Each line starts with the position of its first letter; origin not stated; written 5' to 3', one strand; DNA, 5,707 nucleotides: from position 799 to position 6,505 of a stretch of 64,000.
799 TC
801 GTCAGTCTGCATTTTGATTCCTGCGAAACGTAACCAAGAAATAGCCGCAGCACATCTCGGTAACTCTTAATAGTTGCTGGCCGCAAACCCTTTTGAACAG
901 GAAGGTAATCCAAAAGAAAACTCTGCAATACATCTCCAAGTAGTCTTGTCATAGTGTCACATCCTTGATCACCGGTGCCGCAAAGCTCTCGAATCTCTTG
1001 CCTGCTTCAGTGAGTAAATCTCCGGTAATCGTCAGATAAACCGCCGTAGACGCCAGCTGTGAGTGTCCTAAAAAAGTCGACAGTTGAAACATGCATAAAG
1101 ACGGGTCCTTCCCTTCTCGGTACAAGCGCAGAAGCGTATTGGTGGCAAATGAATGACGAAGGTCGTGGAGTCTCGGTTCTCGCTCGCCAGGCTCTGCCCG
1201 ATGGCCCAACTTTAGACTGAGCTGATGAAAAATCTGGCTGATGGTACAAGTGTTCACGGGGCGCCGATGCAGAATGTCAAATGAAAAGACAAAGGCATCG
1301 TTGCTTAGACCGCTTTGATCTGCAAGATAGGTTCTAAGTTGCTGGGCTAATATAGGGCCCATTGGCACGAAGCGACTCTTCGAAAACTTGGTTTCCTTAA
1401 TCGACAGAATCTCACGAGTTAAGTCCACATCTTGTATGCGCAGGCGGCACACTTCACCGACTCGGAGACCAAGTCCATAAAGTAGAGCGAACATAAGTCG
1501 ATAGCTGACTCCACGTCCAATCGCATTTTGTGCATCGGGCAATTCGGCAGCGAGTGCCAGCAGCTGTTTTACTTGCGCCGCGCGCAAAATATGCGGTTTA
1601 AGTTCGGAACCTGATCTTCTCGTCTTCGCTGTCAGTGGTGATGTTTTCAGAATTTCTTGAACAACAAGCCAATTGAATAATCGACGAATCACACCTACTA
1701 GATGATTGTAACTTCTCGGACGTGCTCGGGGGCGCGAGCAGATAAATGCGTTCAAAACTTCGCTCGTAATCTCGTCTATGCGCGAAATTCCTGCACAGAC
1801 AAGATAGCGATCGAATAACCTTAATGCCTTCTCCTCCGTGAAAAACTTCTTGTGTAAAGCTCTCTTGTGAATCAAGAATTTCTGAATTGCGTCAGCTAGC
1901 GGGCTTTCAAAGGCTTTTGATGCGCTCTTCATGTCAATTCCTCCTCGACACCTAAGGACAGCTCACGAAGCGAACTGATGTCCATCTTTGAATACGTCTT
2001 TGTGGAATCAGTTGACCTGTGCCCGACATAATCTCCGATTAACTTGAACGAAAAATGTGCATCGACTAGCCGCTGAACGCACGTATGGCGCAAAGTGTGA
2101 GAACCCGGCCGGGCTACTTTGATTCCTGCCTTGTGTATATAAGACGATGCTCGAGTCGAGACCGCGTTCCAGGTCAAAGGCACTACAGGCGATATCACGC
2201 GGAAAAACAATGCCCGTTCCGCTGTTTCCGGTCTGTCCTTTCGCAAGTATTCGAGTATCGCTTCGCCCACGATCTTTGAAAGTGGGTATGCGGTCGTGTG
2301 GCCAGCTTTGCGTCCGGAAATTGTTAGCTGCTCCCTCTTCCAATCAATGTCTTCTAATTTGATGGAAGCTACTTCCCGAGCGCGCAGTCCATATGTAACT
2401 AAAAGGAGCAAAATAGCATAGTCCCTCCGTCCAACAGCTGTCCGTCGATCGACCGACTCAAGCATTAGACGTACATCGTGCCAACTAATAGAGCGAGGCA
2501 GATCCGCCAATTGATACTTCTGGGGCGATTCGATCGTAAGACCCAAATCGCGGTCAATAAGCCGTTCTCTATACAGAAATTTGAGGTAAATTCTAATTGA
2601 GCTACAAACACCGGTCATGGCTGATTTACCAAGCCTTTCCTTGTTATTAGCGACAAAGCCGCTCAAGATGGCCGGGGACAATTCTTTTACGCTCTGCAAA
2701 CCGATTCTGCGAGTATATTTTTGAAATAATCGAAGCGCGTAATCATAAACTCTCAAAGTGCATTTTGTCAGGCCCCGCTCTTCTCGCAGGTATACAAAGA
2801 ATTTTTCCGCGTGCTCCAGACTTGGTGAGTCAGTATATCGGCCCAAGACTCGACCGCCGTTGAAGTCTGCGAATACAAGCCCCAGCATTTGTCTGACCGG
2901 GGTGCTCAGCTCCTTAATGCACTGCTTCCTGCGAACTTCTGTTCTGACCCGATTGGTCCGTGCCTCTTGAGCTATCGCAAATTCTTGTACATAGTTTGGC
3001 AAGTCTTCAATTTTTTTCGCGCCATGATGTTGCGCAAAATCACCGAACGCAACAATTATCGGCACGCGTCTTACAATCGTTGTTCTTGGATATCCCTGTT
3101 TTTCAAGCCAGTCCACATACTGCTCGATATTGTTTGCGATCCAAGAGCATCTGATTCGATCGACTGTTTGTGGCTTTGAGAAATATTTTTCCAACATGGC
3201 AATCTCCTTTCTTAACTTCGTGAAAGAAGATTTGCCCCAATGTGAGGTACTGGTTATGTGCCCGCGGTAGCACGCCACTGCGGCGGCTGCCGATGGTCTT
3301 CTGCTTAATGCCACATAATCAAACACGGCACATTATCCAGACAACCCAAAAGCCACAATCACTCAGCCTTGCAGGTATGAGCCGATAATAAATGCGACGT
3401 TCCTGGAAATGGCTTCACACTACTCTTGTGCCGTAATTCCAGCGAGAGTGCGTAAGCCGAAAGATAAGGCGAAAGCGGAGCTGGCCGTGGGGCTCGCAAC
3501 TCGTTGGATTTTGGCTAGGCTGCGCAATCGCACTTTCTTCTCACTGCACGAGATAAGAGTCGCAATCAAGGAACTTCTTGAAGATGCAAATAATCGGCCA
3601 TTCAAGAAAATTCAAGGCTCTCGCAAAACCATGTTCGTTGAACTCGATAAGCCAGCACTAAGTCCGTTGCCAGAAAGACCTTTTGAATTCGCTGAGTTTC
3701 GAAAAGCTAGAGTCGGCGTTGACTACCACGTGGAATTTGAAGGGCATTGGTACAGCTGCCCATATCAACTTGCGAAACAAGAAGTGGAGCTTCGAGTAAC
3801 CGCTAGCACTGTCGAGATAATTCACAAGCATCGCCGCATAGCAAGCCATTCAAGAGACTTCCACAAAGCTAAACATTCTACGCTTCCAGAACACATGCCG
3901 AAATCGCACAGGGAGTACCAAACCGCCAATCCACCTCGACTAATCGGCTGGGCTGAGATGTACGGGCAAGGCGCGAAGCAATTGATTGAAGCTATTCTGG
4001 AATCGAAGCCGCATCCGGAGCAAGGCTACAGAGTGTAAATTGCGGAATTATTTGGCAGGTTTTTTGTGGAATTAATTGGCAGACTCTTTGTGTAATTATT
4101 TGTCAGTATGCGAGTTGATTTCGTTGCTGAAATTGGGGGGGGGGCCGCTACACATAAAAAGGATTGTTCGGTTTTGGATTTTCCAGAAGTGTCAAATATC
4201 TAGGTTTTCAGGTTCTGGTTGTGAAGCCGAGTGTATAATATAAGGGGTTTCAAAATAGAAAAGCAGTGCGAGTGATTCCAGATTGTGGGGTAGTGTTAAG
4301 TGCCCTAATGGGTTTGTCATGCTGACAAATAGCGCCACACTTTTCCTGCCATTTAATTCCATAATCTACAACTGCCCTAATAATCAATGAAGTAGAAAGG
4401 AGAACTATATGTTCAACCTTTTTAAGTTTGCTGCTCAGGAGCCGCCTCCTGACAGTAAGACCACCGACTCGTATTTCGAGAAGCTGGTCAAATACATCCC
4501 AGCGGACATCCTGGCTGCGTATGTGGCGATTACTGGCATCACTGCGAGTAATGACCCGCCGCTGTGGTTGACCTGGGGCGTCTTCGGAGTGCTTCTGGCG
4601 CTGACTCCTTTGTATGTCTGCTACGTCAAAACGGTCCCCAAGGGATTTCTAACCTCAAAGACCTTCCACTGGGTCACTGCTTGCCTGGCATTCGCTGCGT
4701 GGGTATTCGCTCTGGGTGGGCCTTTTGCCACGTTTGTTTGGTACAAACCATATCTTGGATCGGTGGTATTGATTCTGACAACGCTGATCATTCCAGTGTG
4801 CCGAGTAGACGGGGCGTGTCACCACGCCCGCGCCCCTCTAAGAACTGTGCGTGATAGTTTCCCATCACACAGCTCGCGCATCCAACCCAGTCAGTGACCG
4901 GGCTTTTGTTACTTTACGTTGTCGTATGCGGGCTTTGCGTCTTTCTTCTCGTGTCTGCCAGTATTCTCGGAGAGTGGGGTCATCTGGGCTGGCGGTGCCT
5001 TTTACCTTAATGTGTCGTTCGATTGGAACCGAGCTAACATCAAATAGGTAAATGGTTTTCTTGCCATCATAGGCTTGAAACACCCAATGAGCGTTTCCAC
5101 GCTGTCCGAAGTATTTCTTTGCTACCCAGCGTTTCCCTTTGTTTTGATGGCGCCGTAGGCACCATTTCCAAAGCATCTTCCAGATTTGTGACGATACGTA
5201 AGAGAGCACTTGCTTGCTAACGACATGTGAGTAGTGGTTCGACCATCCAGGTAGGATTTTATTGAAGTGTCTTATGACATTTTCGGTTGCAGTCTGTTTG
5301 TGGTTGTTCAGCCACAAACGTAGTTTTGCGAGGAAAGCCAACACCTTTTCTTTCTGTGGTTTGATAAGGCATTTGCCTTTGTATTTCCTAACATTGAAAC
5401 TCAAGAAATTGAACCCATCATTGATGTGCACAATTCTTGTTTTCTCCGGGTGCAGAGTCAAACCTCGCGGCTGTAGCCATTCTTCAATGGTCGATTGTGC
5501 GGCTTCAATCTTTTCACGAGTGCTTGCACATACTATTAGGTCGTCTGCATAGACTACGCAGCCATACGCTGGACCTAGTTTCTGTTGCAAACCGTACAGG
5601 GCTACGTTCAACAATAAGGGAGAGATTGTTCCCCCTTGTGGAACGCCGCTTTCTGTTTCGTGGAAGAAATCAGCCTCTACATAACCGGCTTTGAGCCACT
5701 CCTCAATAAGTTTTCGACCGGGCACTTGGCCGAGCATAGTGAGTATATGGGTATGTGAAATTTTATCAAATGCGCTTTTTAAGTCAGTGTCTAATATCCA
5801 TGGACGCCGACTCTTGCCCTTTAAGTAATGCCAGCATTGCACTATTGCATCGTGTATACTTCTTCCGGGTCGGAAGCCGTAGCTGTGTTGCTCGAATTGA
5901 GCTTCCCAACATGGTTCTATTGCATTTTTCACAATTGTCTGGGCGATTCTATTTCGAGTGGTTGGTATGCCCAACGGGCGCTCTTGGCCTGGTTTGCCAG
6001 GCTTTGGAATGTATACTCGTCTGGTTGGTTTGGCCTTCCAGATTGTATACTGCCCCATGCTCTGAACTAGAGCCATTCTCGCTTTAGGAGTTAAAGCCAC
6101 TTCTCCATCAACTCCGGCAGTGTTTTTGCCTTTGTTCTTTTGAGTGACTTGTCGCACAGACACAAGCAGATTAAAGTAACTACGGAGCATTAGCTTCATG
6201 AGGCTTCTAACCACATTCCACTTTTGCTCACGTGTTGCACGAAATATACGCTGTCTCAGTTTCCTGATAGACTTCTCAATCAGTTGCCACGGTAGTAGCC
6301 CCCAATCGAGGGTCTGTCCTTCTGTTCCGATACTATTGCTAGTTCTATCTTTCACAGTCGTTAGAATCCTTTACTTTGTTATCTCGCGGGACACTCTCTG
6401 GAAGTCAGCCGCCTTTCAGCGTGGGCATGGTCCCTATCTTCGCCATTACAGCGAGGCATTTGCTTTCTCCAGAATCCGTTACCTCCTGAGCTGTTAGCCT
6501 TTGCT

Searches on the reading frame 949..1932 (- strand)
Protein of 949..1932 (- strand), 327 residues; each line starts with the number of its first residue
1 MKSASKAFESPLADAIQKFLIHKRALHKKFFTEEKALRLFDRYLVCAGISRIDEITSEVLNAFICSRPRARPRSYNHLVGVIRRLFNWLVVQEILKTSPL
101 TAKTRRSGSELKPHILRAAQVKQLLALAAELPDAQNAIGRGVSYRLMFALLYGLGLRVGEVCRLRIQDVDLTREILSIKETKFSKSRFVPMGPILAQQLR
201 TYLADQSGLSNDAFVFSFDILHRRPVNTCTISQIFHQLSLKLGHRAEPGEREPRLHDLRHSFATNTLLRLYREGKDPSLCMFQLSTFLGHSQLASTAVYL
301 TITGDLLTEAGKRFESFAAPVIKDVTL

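Call 39: search_protein_families(library=pfam, proteins=[window:949-1932:-], max_evalue=0.001)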
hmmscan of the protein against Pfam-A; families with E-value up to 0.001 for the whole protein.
window:949-1932:- (327 aa): 1 family
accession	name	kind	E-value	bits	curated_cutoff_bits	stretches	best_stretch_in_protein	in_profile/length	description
PF00589.27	Phage_integrase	-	2.2e-25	89.9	27.1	1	116-301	3-167/172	Phage integrase family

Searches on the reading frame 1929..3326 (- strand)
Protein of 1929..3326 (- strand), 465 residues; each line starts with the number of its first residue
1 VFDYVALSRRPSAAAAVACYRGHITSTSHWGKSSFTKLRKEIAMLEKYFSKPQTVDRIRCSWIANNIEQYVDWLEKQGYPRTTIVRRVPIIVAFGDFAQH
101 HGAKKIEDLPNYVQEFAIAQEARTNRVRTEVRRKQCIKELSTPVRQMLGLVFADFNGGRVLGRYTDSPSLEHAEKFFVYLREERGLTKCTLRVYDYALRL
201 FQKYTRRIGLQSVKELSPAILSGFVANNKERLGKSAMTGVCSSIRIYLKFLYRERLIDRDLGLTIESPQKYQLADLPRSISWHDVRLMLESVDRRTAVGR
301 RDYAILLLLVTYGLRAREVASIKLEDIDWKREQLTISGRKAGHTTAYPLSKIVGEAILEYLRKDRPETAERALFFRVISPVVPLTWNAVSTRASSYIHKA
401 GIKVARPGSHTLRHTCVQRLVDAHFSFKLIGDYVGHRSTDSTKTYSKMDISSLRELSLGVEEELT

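Call 39: search_protein_families(library=pfam, proteins=[window:1929-3326:-], max_evalue=0.001)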
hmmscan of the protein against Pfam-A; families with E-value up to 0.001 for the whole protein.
window:1929-3326:- (465 aa): 2 families
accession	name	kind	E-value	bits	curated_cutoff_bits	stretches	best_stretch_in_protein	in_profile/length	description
PF00589.27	Phage_integrase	-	3.4e-23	82.7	27.1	1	286-447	9-167/172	Phage integrase family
PF02899.23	Phage_int_SAM_1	-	1.6e-13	51.1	22.3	1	174-254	2-82/83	Phage integrase, N-terminal SAM-like domain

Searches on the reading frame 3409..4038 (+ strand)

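Call 39: search_protein_families(library=pfam, proteins=[window:3409-4038:+], max_evalue=0.001)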
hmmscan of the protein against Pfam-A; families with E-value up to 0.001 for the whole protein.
window:3409-4038:+ (209 aa): 1 family
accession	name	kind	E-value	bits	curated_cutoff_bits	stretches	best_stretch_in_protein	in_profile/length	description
PF22483.2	Mu-transpos_C_2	-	4.8e-21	74.7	27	1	87-158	1-72/73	Mu transposase, C-terminal domain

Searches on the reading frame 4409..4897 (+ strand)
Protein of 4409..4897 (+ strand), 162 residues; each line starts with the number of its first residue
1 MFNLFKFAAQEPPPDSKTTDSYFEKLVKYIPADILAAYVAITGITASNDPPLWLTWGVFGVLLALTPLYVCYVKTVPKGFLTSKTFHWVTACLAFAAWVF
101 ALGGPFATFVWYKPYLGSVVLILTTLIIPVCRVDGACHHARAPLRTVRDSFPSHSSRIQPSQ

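Call 39: search_protein_families(library=pfam, proteins=[window:4409-4897:+], max_evalue=0.001)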
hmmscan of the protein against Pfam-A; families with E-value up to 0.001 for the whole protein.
window:4409-4897:+ (162 aa): 0 families

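Call 83: search_protein_families(library=padloc, proteins=[window:4409-4897:+], max_evalue=0.001)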
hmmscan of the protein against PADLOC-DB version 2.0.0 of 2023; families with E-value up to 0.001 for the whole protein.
window:4409-4897:+ (162 aa): 0 families

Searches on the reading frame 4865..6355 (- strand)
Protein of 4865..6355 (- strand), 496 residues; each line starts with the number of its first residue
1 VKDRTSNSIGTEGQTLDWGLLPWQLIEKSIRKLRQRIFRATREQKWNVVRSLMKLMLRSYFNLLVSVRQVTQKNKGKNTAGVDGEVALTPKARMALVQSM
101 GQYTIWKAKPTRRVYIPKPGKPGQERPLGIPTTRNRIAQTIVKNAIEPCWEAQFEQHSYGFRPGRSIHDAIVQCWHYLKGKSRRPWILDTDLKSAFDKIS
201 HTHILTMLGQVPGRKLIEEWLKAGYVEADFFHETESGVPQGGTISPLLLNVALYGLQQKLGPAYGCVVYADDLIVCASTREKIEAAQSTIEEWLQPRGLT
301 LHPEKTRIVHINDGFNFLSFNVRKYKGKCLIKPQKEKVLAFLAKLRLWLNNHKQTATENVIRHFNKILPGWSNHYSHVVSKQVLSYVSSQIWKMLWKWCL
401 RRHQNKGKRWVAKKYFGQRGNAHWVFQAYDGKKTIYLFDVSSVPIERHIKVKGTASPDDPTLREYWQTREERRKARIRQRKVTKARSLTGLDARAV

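Call 5: search_protein_families(library=pfam, proteins=[window:4865-6355:-], max_evalue=0.01)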
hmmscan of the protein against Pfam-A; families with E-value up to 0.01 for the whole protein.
window:4865-6355:- (496 aa): 3 families
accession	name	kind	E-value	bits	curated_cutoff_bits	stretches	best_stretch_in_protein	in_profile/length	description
PF00078.32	RVT_1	-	1.2e-41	143.2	29.6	1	116-322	1-205/205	Reverse transcriptase (RNA-dependent DNA polymerase)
PF13655.11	RVT_N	-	4.2e-29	101.1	28.1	1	18-100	1-83/83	N-terminal domain of reverse transcriptase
PF08388.16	GIIM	-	4.3e-18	65.5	23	1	340-416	3-80/80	Group II intron, maturase-specific domain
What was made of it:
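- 4800..6921 (-): Group II intron with RT/maturase (ORF 4865-6355), inserted antisense into the TM4 gene. Pfam finds RVT_1, RVT_N and GIIM (call 5).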
